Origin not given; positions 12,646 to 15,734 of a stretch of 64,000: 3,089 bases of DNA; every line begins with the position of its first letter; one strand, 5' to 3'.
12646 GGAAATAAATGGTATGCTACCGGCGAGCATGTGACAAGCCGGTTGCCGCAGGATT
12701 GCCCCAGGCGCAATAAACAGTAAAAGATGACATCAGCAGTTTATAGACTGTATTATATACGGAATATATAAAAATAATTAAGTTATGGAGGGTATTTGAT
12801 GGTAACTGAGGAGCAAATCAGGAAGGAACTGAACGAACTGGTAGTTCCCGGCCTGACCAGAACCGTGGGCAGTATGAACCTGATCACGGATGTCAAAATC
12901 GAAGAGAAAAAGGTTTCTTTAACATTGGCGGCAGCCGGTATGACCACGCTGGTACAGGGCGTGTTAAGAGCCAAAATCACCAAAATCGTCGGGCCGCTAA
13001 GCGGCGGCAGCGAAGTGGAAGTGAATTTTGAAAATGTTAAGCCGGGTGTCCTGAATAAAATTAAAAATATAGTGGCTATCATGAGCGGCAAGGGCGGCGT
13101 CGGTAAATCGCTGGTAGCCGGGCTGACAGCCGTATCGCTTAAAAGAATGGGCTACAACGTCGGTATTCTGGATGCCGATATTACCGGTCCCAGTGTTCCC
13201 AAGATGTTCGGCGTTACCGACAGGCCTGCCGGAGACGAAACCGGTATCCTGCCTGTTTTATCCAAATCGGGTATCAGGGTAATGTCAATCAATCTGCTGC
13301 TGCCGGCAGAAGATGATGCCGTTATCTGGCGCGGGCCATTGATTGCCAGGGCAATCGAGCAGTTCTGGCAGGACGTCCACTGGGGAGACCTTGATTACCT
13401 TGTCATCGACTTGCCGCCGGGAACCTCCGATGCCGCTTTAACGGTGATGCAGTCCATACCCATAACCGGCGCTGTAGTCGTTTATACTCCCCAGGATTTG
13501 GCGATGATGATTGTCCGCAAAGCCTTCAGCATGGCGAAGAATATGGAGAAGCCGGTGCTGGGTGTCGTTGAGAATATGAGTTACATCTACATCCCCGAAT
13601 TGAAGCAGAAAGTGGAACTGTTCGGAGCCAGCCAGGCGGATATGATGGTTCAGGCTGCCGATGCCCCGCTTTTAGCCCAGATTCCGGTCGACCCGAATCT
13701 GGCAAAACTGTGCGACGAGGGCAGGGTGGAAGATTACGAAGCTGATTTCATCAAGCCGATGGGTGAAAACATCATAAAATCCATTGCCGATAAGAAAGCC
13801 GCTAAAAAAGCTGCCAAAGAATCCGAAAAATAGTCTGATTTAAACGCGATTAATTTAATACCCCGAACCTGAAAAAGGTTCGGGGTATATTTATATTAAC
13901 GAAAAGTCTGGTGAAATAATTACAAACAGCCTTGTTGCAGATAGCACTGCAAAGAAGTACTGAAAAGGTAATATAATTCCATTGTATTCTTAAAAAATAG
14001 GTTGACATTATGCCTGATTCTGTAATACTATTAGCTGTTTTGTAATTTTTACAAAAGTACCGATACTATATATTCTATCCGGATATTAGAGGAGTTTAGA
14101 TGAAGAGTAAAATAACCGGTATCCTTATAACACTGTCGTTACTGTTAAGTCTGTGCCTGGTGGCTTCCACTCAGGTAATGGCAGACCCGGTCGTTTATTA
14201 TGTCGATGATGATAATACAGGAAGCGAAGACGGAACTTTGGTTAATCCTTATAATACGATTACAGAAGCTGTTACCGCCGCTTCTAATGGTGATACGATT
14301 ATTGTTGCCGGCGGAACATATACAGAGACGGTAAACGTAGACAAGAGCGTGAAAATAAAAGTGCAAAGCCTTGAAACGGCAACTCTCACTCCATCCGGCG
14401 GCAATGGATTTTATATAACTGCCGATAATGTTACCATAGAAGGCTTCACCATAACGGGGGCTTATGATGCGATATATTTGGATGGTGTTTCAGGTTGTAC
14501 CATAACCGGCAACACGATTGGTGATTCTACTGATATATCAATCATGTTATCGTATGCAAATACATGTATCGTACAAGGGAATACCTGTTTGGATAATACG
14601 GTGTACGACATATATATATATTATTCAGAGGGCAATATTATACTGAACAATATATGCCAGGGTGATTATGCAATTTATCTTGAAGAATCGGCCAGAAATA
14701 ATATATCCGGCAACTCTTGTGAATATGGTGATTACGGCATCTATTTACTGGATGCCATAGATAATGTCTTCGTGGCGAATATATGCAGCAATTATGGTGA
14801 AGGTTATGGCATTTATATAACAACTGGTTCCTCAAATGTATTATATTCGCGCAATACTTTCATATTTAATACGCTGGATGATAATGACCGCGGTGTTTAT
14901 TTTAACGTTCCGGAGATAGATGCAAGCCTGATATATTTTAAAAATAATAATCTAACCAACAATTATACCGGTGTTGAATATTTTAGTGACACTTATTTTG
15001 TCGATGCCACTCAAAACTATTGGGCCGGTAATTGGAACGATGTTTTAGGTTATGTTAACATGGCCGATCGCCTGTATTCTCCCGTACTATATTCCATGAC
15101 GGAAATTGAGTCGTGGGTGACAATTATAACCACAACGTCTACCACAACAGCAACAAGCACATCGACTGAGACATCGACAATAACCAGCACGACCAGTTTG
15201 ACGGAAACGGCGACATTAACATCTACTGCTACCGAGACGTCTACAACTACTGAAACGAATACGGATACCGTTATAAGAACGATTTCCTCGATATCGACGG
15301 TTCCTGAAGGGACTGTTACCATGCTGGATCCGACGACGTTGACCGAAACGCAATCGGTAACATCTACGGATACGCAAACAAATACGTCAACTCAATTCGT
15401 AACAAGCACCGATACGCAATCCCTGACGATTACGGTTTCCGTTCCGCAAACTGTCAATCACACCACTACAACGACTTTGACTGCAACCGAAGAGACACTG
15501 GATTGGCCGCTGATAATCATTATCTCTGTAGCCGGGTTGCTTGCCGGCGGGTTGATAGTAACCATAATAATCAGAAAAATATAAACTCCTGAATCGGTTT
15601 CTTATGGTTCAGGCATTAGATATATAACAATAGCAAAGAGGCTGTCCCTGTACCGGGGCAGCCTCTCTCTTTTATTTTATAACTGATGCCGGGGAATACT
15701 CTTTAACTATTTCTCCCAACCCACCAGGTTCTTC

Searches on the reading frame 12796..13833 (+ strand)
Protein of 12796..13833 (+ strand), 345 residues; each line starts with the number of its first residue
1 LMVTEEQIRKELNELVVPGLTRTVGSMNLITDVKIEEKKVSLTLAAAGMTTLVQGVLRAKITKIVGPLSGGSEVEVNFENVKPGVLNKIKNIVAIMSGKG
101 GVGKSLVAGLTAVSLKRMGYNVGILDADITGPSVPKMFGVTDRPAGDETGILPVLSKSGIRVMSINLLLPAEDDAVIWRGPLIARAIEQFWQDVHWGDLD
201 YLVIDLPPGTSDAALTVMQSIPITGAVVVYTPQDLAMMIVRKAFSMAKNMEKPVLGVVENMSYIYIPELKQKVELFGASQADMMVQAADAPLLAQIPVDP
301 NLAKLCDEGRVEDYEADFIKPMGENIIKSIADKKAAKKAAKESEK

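Call 17: search_protein_families(library=pfam, proteins=[window:12796-13833:+], max_evalue=0.0001)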
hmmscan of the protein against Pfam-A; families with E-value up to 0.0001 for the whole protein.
window:12796-13833:+ (345 aa): 3 families
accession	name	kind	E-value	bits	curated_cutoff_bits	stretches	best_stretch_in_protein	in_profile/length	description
PF10609.15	ParA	-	6e-90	301.4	27.1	1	88-317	1-232/246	NUBPL iron-transfer P-loop NTPase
PF01656.29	CbiA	-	1.2e-07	32.1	25.4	1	93-304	1-117/125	CobQ/CobB/MinD/ParA nucleotide binding domain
PF01883.24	FeS_assembly_P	-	2.8e-06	28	23.5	1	5-76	1-71/73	Iron-sulfur cluster assembly protein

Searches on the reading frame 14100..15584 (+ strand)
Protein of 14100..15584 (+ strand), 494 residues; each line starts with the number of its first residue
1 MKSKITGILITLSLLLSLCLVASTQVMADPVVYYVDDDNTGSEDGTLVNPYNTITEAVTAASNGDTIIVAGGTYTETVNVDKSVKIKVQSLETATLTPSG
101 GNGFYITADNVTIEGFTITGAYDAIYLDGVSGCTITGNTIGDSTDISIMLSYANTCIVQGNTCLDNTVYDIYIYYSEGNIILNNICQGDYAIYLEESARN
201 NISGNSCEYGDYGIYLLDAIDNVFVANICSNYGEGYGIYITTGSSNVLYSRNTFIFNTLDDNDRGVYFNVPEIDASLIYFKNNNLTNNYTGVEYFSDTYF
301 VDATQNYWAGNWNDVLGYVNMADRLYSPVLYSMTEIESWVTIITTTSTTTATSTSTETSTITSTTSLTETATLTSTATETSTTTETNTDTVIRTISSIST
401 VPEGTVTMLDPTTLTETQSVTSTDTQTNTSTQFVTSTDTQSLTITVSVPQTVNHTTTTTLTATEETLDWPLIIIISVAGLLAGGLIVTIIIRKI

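Call 17: search_protein_families(library=pfam, proteins=[window:14100-15584:+], max_evalue=0.0001)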
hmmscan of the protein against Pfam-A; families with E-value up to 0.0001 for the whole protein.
window:14100-15584:+ (494 aa): 2 families
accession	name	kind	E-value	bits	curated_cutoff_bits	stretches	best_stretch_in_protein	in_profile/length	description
PF13229.12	Beta_helix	-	2.2e-20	73.3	25.9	2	93-186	15-110/158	Right handed beta helix region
PF05048.19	NosD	-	9.9e-18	64.8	23.6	1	100-277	15-183/212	Periplasmic copper-binding protein (NosD)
